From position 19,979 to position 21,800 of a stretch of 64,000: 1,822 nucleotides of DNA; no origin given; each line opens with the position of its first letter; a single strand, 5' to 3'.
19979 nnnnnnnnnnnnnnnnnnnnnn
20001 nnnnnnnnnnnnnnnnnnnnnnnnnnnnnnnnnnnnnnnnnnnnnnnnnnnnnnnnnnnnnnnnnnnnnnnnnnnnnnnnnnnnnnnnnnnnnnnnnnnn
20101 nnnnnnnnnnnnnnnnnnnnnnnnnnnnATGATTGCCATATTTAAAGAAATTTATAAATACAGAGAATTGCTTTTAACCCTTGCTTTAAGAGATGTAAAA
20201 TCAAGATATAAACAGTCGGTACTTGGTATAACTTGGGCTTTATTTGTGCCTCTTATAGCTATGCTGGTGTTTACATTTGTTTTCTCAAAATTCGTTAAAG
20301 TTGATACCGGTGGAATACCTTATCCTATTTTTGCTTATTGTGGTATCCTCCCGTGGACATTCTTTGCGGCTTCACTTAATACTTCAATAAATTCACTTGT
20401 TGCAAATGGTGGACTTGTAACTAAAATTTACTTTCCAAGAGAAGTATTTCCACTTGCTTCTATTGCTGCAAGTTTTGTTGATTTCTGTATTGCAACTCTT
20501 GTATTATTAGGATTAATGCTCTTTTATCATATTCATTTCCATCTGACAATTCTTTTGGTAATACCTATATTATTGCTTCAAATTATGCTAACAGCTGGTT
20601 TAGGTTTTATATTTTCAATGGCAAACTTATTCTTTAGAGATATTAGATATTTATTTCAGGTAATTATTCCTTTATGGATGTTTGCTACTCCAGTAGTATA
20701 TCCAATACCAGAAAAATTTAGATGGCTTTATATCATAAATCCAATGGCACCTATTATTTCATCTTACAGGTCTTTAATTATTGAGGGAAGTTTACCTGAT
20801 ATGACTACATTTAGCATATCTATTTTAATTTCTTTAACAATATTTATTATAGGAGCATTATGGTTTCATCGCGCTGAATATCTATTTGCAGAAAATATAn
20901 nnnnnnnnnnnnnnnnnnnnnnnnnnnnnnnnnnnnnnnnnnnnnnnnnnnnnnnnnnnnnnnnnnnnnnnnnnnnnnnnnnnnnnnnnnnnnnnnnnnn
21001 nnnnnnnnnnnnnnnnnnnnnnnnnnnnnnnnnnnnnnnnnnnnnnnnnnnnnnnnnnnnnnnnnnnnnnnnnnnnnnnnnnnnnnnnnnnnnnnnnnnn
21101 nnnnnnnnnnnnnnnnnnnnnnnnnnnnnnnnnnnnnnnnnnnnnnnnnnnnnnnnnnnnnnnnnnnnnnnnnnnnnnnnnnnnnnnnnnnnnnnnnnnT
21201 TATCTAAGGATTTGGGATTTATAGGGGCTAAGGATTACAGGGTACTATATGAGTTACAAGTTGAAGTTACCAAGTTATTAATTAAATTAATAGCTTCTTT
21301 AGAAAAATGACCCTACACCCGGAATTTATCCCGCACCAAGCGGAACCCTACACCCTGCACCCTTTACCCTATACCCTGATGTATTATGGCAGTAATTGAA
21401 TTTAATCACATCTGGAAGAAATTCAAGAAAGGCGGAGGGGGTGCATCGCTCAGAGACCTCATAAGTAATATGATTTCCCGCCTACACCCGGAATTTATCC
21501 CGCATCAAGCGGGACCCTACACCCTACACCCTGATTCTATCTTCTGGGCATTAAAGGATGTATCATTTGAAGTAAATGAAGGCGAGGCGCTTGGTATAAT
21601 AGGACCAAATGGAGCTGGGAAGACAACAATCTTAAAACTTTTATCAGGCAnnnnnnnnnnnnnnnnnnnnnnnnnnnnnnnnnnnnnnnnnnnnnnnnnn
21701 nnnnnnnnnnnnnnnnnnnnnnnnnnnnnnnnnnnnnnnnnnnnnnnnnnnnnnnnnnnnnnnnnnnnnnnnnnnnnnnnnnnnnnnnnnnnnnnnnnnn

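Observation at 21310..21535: Hairpin module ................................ in three copies: one intergenic and two translated as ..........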

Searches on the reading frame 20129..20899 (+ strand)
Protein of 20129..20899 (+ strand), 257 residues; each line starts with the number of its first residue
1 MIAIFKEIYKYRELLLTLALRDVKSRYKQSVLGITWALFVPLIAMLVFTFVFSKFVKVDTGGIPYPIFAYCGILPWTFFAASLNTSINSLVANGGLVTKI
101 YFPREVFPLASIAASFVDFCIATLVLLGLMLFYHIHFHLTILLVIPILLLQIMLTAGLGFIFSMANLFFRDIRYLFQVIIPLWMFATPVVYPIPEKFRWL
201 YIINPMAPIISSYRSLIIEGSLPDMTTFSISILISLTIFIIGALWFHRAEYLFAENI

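Call 23: search_protein_families(library=pfam, proteins=[window:20129-20899:+])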
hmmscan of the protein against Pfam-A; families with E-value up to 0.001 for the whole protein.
window:20129-20899:+ (257 aa): 1 family
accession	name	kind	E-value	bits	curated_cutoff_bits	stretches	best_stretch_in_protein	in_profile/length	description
PF01061.29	ABC2_membrane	-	2e-15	57.4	26.9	1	14-216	2-209/211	ABC-2 type transporter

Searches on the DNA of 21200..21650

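Call 25: search_rna_families(source=window, start=21200, end=21650, threshold=evalue, max_evalue=10)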
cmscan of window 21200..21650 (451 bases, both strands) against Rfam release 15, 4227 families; matches with E-value up to 10: 1.
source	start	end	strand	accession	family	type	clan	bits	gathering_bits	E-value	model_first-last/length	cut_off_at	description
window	21226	21297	+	RF00279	SNORD45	Gene; snRNA; snoRNA; CD-box;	-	15.1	42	5.3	1-72/72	no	Small nucleolar RNA SNORD45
